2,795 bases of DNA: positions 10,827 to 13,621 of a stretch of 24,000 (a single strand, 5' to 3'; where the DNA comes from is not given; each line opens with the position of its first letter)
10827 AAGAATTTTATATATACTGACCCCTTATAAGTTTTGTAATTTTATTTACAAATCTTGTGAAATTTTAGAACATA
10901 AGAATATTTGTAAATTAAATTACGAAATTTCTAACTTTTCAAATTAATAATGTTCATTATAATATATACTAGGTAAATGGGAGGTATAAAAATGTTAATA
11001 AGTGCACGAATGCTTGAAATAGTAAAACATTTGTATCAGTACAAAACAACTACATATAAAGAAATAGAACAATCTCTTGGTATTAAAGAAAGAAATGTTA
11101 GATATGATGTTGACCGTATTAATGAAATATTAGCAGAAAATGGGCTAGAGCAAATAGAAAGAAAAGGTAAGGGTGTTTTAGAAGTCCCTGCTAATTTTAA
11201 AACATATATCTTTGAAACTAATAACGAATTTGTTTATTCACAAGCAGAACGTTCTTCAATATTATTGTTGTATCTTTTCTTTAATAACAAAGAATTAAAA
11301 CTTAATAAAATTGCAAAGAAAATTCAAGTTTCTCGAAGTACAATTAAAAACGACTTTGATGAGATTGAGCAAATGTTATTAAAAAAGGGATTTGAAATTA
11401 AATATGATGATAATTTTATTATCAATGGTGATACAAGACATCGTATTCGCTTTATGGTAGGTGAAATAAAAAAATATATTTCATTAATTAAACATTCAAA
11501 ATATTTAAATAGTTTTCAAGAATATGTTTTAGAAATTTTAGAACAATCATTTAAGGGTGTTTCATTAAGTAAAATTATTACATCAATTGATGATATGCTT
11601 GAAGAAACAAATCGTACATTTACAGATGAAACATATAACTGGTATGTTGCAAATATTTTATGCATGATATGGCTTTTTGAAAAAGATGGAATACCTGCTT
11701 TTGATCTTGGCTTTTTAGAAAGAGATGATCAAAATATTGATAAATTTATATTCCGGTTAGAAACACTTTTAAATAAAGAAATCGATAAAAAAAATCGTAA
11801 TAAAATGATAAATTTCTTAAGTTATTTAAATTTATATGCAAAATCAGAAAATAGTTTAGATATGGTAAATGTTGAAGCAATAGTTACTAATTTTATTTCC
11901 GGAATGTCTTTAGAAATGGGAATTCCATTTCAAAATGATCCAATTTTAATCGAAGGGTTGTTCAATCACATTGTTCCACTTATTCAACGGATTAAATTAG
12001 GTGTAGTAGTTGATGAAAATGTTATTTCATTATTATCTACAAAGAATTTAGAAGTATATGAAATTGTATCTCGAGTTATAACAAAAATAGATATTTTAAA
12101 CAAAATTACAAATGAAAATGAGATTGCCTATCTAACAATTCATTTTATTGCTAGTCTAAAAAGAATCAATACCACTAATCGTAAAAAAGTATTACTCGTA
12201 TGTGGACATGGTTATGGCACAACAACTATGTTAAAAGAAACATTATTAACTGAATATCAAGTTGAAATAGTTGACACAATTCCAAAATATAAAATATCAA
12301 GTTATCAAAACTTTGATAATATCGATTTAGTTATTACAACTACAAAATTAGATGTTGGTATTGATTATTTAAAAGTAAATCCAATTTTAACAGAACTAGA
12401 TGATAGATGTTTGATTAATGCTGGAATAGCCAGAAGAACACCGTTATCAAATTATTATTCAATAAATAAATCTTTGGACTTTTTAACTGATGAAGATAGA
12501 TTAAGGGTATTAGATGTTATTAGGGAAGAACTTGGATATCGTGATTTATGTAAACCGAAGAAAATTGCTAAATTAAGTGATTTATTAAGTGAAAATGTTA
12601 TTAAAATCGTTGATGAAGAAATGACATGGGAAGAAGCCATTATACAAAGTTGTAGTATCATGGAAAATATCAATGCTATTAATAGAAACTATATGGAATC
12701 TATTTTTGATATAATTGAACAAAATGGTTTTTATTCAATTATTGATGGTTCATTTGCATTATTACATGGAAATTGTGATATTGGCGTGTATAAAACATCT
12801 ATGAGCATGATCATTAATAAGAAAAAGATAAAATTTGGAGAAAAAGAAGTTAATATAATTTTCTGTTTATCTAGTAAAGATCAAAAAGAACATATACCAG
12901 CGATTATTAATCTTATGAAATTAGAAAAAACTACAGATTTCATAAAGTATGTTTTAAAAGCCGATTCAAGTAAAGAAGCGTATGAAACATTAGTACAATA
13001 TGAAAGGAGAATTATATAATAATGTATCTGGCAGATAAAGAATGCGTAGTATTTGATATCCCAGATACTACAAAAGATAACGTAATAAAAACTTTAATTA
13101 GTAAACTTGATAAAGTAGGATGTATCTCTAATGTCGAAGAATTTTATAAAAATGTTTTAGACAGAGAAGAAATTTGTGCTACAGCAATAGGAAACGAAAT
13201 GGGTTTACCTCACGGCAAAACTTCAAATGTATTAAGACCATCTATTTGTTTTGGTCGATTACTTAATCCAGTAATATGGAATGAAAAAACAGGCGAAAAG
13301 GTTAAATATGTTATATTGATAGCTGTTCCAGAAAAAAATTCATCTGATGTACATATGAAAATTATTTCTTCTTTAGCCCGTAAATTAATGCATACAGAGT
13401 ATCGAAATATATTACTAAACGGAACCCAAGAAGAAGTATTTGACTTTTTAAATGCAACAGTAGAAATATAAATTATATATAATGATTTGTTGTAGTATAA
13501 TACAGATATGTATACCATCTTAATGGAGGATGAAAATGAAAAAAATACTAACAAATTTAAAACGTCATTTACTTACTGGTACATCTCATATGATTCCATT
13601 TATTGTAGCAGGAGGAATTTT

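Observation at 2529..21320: Recurrent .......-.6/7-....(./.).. palindrome at a fixed position upstream of GH92 and PTS promoters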

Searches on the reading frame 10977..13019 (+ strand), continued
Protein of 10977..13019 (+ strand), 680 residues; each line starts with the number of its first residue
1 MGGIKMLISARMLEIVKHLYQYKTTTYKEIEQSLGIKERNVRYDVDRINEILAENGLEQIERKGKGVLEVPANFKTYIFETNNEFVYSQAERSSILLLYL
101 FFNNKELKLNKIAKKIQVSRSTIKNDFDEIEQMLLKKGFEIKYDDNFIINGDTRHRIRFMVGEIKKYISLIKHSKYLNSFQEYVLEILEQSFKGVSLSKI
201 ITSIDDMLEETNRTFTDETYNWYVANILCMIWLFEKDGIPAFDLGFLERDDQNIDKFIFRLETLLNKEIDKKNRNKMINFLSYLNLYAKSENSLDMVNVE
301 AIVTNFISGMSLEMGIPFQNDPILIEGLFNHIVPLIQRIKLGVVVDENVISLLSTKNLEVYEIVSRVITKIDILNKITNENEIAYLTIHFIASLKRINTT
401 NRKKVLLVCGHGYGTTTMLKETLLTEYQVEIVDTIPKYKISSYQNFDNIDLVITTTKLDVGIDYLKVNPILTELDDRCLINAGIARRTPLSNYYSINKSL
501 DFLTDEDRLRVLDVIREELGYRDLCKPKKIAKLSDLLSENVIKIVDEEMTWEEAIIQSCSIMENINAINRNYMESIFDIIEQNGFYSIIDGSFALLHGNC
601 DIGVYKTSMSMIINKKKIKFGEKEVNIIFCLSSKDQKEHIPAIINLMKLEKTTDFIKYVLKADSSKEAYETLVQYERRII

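Call 45: search_protein_families(library=pfam, proteins=[L042:11548-16704:+, L021:2946-8891:+, L021:14029-19872:+, L005:1244-4174:+, L005:15281-16984:+, L016:12351-13562:+, L024:8488-9879:+, L024:12061-13281:+, L002:3157-6588:+], max_evalue=0.00001)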
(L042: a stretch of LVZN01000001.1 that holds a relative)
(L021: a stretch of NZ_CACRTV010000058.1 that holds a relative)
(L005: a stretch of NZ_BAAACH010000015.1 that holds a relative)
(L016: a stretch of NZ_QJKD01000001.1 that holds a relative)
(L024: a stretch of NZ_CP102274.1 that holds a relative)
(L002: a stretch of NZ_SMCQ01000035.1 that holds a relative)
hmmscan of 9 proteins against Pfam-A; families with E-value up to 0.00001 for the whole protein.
L042:11548-16704:+ (1718 aa): 5 families
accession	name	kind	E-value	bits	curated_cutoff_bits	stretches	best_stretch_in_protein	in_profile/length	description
PF07971.18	Glyco_hydro_92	-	2.7e-110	370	24.6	1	301-778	1-464/464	Glycosyl hydrolase family 92 catalytic domain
PF17678.7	Glyco_hydro_92N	-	6.3e-59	200.1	34.5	1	44-295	1-236/236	Glycosyl hydrolase family 92 N-terminal domain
PF03422.21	CBM_6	-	1.5e-34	119.4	28.9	2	1255-1389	1-123/125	Carbohydrate binding module (family 6)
PF18099.7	CBM_35_2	-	5.3e-10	39.8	23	1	1264-1358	2-88/112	Carbohydrate binding module (family 35)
PF07554.19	FIVAR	-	2.9e-09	37.9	29.2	0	1593-1654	1-70/71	FIVAR domain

L021:2946-8891:+ (1981 aa): 9 families
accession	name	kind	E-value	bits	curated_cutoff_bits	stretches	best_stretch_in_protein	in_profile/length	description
PF02836.23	Glyco_hydro_2_C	-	9.8e-79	265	21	2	426-679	6-263/302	Glycosyl hydrolases family 2, TIM barrel domain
PF02929.23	Bgal_small_N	-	3.6e-67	227.1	25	1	1068-1335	2-248/248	Beta galactosidase small chain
PF02837.24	Glyco_hydro_2_N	-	2.1e-34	119.3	28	1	93-285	2-168/169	Glycosyl hydrolases family 2, sugar binding domain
PF08305.17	NPCBM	-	1.5e-29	103.2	23.9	1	1447-1584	2-136/137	NPCBM/NEW2 domain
PF13385.13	Laminin_G_3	-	4.2e-27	95.6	27.6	1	705-848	9-151/151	Concanavalin A-like lectin/glucanases superfamily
PF07554.19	FIVAR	-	4.3e-26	91.8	29.2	2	1592-1653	4-70/71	FIVAR domain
PF16353.11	LacZ_4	-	4.9e-17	62.4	27.3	1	937-1032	1-86/87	Beta-galactosidase, domain 4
PF00703.27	Glyco_hydro_2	-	1.5e-16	61.6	23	1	288-413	1-109/109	Glycosyl hydrolases family 2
PF22666.2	Glyco_hydro_2_N2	-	1.6e-08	35.2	27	1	178-258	38-119/167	Glycosyl hydrolase 2 galactose-binding domain-like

L021:14029-19872:+ (1947 aa): 6 families
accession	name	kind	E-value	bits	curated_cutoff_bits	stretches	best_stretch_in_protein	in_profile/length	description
PF07971.18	Glyco_hydro_92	-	9.5e-141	470.3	24.6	1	648-1143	1-464/464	Glycosyl hydrolase family 92 catalytic domain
PF17678.7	Glyco_hydro_92N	-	2.9e-29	103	34.5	1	422-625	1-202/236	Glycosyl hydrolase family 92 N-terminal domain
PF03422.21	CBM_6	-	3.7e-17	63.2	28.9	1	1402-1515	18-124/125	Carbohydrate binding module (family 6)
PF00754.31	F5_F8_type_C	-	9.5e-15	55.3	28.2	1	96-217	4-119/127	F5/8 type C domain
PF22633.2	F5_F8_type_C_2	-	1.3e-08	35.8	27.8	0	109-185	2-73/91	NedA-like, galactose-binding domain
PF07554.19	FIVAR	-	3.9e-07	31.1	29.2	0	1824-1883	2-68/71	FIVAR domain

L005:1244-4174:+ (976 aa): 7 families
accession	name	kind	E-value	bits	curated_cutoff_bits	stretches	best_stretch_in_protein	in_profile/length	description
PF00158.32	Sigma54_activat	-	2.9e-39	134.9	20.2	1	143-305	3-155/168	Sigma-54 interaction domain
PF00359.27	PTS_EIIA_2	-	1.6e-32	112.9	27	1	842-975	1-141/144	Phosphoenolpyruvate-dependent sugar phosphotransferase system, EIIA 2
PF00874.25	PRD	-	3.5e-20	72.6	23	1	522-594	17-89/90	PRD domain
PF07728.20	AAA_5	-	2.6e-10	40.9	22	1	167-307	1-138/139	AAA domain (dynein-related subfamily)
PF00004.35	AAA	-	3e-10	41.1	21.2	1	168-315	1-130/131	ATPase family associated with various cellular activities (AAA)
PF07724.20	AAA_2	-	8.6e-10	39.3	27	1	168-295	6-126/166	AAA domain (Cdc48 subfamily)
PF03610.21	EIIA-man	-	2.8e-09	37.6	21.4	1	608-718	2-113/116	PTS system fructose IIA component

L005:15281-16984:+ (567 aa): 8 families
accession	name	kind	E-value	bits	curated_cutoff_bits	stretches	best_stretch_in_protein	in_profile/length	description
PF00005.33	ABC_tran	-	3.1e-40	138.4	25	2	325-450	2-137/137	ABC transporter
PF13304.12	AAA_21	-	1.6e-12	48.5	27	0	377-480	191-302/304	AAA domain, putative AbiEii toxin, Type IV TA system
PF12848.13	ABC_tran_Xtn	-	1.3e-10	41.7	25.9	1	185-232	1-48/85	ABC transporter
PF13401.12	AAA_22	-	5.7e-09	36.8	27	0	337-466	8-109/130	AAA domain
PF02463.25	SMC_N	-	6.8e-09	35.9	40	0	116-186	135-210/220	RecF/RecN/SMC N terminal domain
PF00006.31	ATP-synt_ab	-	1e-07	32.3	29.5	0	326-363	6-44/213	ATP synthase alpha/beta family, nucleotide-binding domain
PF08477.19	Roc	-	8e-07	29.8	27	0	336-376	1-41/119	Ras of Complex, Roc, domain of DAPkinase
PF03205.20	MobB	-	6.1e-06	26.6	26.6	0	52-76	2-26/133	Molybdopterin guanine dinucleotide synthesis protein B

L016:12351-13562:+ (403 aa): 1 family
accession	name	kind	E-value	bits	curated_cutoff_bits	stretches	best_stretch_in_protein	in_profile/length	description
PF07690.21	MFS_1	-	6.6e-30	104.6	33.4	1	23-355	8-347/347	Major Facilitator Superfamily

L024:8488-9879:+ (463 aa): 2 families
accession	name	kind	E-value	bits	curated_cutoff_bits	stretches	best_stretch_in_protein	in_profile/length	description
PF00078.32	RVT_1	-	9.5e-39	133.7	29.6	1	105-315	1-205/205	Reverse transcriptase (RNA-dependent DNA polymerase)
PF08388.16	GIIM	-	4.4e-15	55.8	23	1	332-408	2-78/80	Group II intron, maturase-specific domain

L024:12061-13281:+ (406 aa): 1 family
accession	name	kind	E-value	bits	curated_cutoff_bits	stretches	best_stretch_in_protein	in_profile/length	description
PF07690.21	MFS_1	-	4.7e-31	108.4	33.4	1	24-355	10-347/347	Major Facilitator Superfamily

L002:3157-6588:+ (1143 aa): 6 families
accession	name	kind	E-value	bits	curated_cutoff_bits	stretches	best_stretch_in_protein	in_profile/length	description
PF00271.37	Helicase_C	-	6.8e-25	87.9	23.5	1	794-905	4-109/110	Helicase conserved C-terminal domain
PF00270.35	DEAD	-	1.2e-23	84.1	26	1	601-763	1-165/167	DEAD/DEAH box helicase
PF17757.6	UvrB_inter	-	3.5e-22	78.8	22.9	1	133-221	1-90/91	UvrB interaction domain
PF02559.22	CarD_TRCF_RID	-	5.7e-22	78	23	1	476-531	1-56/57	CarD-like/TRCF RID domain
PF03461.20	TRCF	-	4.2e-17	62.7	25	1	1000-1087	1-88/95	TRCF domain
PF04851.21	ResIII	-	8.8e-11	42.4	22.5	1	599-757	3-162/164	Type III restriction enzyme, res subunit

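Call 49: search_solved_structures(query=window:10992-13019:+, max_evalue=0.001)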
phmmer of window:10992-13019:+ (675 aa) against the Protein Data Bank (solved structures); distinct sequences matched with E-value up to 0.001: 4.
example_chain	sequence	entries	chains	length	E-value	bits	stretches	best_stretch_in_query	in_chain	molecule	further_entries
2oq3_A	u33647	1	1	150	2.2e-12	49.6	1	527-664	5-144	Mannitol-specific cryptic phosphotransferase enzyme IIA component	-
3oxp_A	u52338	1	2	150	5e-12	48.4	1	526-669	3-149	Phosphotransferase enzyme II, A component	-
2oqt_A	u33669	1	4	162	1.1e-07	34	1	531-667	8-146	Hypothetical protein SPy0176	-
3bjv_A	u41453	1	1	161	2.6e-05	26.2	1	542-647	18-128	RmpA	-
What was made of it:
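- On PRD-containing transcriptional activators of the MtlR/ManR/LicR type (regulator protein): PDB matches to EIIA(Mtl)-type chains support the EIIA-like domain (call 49).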

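Call 61: find_encoding_contigs(protein=P0019, flank=10000, max_places=1)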
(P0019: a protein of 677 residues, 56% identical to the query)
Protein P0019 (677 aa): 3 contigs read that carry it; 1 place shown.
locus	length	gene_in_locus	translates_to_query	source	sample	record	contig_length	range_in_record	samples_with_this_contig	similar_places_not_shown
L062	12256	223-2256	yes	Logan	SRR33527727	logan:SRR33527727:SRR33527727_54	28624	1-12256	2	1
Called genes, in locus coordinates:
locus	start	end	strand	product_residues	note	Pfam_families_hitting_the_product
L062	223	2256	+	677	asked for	PF08279:HTH_11 (faint), PF00874:PRD, PF00359:PTS_EIIA_2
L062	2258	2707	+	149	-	PF00359:PTS_EIIA_2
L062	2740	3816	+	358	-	PF02378:PTS_EIIC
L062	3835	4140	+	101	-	PF02302:PTS_IIB, PF25554:PTS_EIIB_BC_N (weak)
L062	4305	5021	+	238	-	PF00392:GntR, PF07702:UTRA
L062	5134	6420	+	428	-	PF02378:PTS_EIIC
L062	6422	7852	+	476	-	PF00232:Glyco_hydro_1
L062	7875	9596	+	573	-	-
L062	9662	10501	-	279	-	PF00702:Hydrolase (faint), PF08282:Hydrolase_3, PF12710:HAD (faint), PF13344:Hydrolase_6 (faint)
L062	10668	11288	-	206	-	PF12822:ECF_trnsprt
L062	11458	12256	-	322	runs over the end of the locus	PF03576:Peptidase_S58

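Call 62: find_encoding_contigs(protein=P0007, flank=10000, max_places=1)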
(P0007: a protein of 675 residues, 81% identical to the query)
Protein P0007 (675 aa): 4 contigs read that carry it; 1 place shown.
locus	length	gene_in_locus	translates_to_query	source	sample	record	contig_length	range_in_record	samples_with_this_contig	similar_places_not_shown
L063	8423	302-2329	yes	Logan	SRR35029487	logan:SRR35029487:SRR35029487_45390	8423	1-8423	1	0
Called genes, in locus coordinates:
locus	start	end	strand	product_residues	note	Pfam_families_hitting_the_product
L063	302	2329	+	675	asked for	PF08279:HTH_11 (faint), PF05043:Mga (weak), PF00874:PRD, PF02302:PTS_IIB (faint), PF00359:PTS_EIIA_2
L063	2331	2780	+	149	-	PF00359:PTS_EIIA_2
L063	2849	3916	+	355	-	PF02378:PTS_EIIC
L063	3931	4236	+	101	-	PF02302:PTS_IIB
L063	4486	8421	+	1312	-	?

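Call 63: find_encoding_contigs(protein=P0022, flank=10000, max_places=1)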
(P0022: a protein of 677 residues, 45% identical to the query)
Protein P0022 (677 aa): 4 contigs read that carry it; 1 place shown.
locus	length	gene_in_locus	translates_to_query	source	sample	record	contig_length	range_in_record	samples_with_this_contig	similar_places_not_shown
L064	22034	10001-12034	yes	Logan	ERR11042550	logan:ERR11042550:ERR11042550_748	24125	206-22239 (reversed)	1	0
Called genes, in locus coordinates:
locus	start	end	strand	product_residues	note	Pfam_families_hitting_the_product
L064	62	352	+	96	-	-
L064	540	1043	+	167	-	PF00583:Acetyltransf_1, PF13508:Acetyltransf_7 (weak)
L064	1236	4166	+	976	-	PF04552:Sigma54_DBD (faint), PF00158:Sigma54_activat, PF00004:AAA, PF07724:AAA_2, PF07728:AAA_5, PF00874:PRD, PF03610:EIIA-man, PF00359:PTS_EIIA_2, +1 more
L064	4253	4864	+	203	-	PF01081:Aldolase, PF00977:His_biosynth (faint), PF01180:DHO_dh (faint)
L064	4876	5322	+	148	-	PF00359:PTS_EIIA_2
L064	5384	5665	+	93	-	PF02302:PTS_IIB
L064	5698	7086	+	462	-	PF03611:EIIC-GAT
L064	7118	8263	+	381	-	PF02746:MR_MLE_N, PF13378:MR_MLE_C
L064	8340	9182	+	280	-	PF08282:Hydrolase_3, PF05116:S6PP, PF00702:Hydrolase (weak)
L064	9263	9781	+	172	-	-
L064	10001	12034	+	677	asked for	PF00874:PRD, PF00359:PTS_EIIA_2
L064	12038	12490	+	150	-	PF00359:PTS_EIIA_2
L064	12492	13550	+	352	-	PF02378:PTS_EIIC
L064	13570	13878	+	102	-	PF02302:PTS_IIB, PF25554:PTS_EIIB_BC_N (weak)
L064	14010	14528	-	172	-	PF18955:DUF5698, PF10035:DUF2179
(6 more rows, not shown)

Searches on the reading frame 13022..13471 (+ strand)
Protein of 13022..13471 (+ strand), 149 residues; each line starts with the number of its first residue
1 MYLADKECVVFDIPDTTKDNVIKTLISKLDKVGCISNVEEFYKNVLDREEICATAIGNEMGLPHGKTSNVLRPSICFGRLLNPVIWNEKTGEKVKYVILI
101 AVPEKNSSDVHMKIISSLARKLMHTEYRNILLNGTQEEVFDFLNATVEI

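Call 10: search_protein_families(library=pfam, proteins=[window:13022-13471:+])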
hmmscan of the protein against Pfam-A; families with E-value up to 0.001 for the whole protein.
window:13022-13471:+ (149 aa): 1 family
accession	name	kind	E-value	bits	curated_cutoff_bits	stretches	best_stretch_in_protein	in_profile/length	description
PF00359.27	PTS_EIIA_2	-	4.2e-33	114.8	27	1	4-144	3-142/144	Phosphoenolpyruvate-dependent sugar phosphotransferase system, EIIA 2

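Call 31: search_protein_families(library=ncbifam, proteins=[window:13022-13471:+])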
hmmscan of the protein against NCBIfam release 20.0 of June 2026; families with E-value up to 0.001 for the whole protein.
window:13022-13471:+ (149 aa): 7 families
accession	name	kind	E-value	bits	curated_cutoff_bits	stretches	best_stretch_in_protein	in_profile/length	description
TIGR00848.1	fruA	subfamily_domain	2e-31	108.6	103.5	1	4-129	2-127/129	fructose PTS transporter subunit IIA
NF007389.0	PRK09913.1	equivalog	2.5e-29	102.1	151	1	5-148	5-147/148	PTS fructose transporter subunit IIA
NF007293.0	PRK09765.1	equivalog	4.4e-27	94.9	763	1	3-144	7-150/639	PTS 2-O-a-mannosyl-D-glycerate transporter subunit IIABC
TIGR01419.1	nitro_reg_IIA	equivalog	6.2e-12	45.6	138.7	1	6-143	8-143/145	PTS IIA-like nitrogen regulatory protein PtsN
NF011663.0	PRK15083.1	subfamily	7.9e-09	34.1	589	1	7-145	500-636/639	PTS mannitol transporter subunit IICBA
NF008145.0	PRK10896.1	equivalog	5e-08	32.8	221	1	38-126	47-135/161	PTS IIA-like nitrogen regulatory protein PtsN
NF008319.0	PRK11109.1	equivalog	3.2e-07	30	302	1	16-138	16-133/376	fused PTS fructose transporter subunit IIA/HPr protein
